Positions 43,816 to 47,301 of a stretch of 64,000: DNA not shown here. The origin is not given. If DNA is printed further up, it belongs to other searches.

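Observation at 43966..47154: Zincin HExxH module, PD40 propeller and BamA-like barrel in one 1060-aa polypeptide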

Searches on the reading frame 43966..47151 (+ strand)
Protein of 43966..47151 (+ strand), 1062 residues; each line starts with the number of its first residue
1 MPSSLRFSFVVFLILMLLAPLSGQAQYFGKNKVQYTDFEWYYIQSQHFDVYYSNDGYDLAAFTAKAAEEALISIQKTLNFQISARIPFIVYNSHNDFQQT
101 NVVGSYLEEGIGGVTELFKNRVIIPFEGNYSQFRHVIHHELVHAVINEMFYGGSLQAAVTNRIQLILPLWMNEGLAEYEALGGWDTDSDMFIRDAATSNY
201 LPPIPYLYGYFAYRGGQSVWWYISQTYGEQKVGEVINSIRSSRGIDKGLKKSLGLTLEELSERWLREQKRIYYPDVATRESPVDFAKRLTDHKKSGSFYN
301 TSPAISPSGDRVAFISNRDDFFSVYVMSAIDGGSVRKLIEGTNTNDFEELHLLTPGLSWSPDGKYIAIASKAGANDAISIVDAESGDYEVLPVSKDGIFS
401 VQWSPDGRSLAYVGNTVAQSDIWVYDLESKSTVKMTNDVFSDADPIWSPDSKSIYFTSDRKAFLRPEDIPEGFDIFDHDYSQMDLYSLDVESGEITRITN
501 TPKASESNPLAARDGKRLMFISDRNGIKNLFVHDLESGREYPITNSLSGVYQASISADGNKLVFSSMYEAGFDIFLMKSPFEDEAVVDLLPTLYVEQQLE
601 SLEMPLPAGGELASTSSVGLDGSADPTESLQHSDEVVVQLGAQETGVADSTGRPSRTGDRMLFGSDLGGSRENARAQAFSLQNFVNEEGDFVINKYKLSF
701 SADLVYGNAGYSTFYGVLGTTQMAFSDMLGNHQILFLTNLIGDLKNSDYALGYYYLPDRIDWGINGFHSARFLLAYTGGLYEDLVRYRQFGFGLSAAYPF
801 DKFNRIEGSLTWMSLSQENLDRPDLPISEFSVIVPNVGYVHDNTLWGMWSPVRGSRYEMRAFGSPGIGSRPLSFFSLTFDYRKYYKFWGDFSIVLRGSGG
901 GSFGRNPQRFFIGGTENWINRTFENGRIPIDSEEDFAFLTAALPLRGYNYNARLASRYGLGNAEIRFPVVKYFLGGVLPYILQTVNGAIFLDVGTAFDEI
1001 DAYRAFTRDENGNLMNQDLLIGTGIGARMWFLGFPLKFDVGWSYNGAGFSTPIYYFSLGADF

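Call 3: search_protein_families(library=pfam, proteins=[window:43966-47151:+], max_evalue=1)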
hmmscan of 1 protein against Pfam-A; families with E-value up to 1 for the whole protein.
window:43966-47151:+ (1062 aa): 20 families
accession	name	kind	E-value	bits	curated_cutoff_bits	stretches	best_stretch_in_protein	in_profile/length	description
PF07676.18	PD40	-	1e-29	102.2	20.9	6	434-461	3-30/38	WD40-like Beta Propeller Repeat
PF13485.12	Peptidase_MA_2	-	5.2e-13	49.7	32.4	1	66-264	1-195/201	Peptidase MA superfamily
PF00930.27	DPPIV_N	-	6.8e-11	41.9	22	3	360-438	1-81/354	Dipeptidyl peptidase IV (DPP IV) N-terminal region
PF25174.1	Beta-prop_THOC3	-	2.7e-08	33.6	305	2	357-413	94-147/272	THOC3 beta-propeller domain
PF12894.13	ANAPC4_WD40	-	0.00026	21.6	22.9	1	356-404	43-89/91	Anaphase-promoting complex subunit 4 WD40 domain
PF24817.1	WD40_WDHD1_1st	-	0.00029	20.5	109.9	1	342-458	170-284/291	WDHD1 first WD40 domain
PF23414.1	Beta-prop_EML_2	-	0.00089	19.1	90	1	357-458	45-143/266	Echinoderm microtubule-associated protein second beta-propeller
PF24797.1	Beta-prop_WDR35_TULP_N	-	0.0012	18.5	80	1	356-439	120-197/332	WDR35/TULP4 N-terminal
PF23389.1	Beta-prop_WDR19_1st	-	0.0049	16.4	27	1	358-452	4-94/325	WDR19 first beta-propeller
PF25460.1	Beta-prop_Aladin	-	0.0057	16.3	171.1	1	357-461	116-216/340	Aladin seven-bladed propeller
PF24807.1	WD40_CDC20-Fz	-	0.0078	16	200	1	357-437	15-90/292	CDC20/Fizzy WD40 domain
PF02897.21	Peptidase_S9_N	-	0.013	14.7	24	2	357-413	129-187/414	Prolyl oligopeptidase, N-terminal beta-propeller domain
PF10647.15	Gmad1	-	0.027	14.8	20.5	1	294-394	19-105/251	Lipoprotein LpqB beta-propeller domain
PF00400.38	WD40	-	0.035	15.1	27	0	394-411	10-27/39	WD domain, G-beta repeat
PF24780.1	WD40_MABP1-WDR62_1st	-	0.041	13.6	496.3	1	356-446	43-131/328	MABP1/WDR62 first WD40 domain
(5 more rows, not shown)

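Call 4: search_protein_families(library=ncbifam, proteins=[window:43966-47151:+], max_evalue=1)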
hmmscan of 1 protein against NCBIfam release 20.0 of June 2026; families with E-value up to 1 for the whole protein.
window:43966-47151:+ (1062 aa): 9 families
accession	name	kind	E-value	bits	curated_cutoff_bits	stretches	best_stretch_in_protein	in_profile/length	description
TIGR02800.1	propeller_TolB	equivalog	7.1e-40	137.2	343.15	3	353-461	194-300/418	Tol-Pal system beta propeller repeat protein TolB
NF002183.0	PRK01029.1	equivalog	1.8e-25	89.8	405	3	402-458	333-389/429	Tol-Pal system protein TolB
NF053518.1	DipepPtdsDpp5Prph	equivalog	2.3e-17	62.8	900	3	365-461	166-269/655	dipeptidyl-peptidase Dpp5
NF033523.0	lasso_peptidase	equivalog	2.9e-13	49.5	400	3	401-460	93-152/638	Atxe2 family lasso peptide isopeptidase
NF003124.0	PRK04043.1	equivalog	1.3e-12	47.2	428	2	481-568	255-339/419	Tol-Pal system protein TolB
NF033876.2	flagella_HExxH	equivalog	0.00021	20.9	205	1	134-186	130-169/384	flagellinolysin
TIGR04275.1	beta_prop_Msarc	repeat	0.0024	17.6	85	0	541-577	2-36/40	beta-propeller repeat protein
NF053607.1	CHU_0125_OmpA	equivalog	0.0085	14.6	620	1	432-523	266-346/639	CHU_0125 family OmpA-like outer membrane integrity protein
NF045725.1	TmcD_fam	equivalog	0.014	14.3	440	1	357-454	310-395/412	electron transfer complex subunit TmcD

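Call 5: search_solved_structures(query=window:43966-47151:+, max_evalue=1, show_alignments=2)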
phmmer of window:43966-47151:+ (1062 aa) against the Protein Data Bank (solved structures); distinct sequences matched with E-value up to 1: 37.
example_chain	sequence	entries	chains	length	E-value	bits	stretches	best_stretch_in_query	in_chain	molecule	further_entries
7mx5_A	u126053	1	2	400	1.2e-13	53.1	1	354-461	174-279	Tol-Pal system protein TolB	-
4r40_A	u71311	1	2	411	2.1e-11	45.6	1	355-575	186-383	Protein TolB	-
4pwz_A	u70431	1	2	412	2.1e-11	45.6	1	355-575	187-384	Protein TolB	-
6pnv_A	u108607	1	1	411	2.7e-10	41.9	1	355-574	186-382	Tol-Pal system protein TolB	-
8wt1_A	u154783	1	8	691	2.8e-09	38.6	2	376-539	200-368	S9 family peptidase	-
1crz_A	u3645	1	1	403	2.9e-09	38.5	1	355-572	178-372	TOLB PROTEIN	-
2w8b_B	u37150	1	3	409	3e-09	38.5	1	355-572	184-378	PROTEIN TOLB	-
2hqs_A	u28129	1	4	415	3.1e-09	38.4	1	355-572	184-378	Protein tolB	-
4jml_A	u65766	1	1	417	3.5e-09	38.2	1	355-572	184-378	Protein TolB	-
2ojh_A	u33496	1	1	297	3.7e-09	38.2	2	360-462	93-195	Uncharacterized protein Atu1656/AGR_C_3050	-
3iax_A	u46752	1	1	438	3.8e-09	38.1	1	355-572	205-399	Protein tolB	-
1c5k_A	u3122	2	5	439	3.8e-09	38.1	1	355-572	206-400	PROTEIN (TOLB PROTEIN) | PROTEIN TOLB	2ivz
7nst_E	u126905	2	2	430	3.9e-09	38.1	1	355-572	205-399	Tol-Pal system protein TolB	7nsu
2w8b_A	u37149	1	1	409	5.1e-09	37.7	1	355-571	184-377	PROTEIN TOLB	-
5yzm_A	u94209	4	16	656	0.00022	22.4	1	358-450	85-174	Acyl-peptide hydrolase, putative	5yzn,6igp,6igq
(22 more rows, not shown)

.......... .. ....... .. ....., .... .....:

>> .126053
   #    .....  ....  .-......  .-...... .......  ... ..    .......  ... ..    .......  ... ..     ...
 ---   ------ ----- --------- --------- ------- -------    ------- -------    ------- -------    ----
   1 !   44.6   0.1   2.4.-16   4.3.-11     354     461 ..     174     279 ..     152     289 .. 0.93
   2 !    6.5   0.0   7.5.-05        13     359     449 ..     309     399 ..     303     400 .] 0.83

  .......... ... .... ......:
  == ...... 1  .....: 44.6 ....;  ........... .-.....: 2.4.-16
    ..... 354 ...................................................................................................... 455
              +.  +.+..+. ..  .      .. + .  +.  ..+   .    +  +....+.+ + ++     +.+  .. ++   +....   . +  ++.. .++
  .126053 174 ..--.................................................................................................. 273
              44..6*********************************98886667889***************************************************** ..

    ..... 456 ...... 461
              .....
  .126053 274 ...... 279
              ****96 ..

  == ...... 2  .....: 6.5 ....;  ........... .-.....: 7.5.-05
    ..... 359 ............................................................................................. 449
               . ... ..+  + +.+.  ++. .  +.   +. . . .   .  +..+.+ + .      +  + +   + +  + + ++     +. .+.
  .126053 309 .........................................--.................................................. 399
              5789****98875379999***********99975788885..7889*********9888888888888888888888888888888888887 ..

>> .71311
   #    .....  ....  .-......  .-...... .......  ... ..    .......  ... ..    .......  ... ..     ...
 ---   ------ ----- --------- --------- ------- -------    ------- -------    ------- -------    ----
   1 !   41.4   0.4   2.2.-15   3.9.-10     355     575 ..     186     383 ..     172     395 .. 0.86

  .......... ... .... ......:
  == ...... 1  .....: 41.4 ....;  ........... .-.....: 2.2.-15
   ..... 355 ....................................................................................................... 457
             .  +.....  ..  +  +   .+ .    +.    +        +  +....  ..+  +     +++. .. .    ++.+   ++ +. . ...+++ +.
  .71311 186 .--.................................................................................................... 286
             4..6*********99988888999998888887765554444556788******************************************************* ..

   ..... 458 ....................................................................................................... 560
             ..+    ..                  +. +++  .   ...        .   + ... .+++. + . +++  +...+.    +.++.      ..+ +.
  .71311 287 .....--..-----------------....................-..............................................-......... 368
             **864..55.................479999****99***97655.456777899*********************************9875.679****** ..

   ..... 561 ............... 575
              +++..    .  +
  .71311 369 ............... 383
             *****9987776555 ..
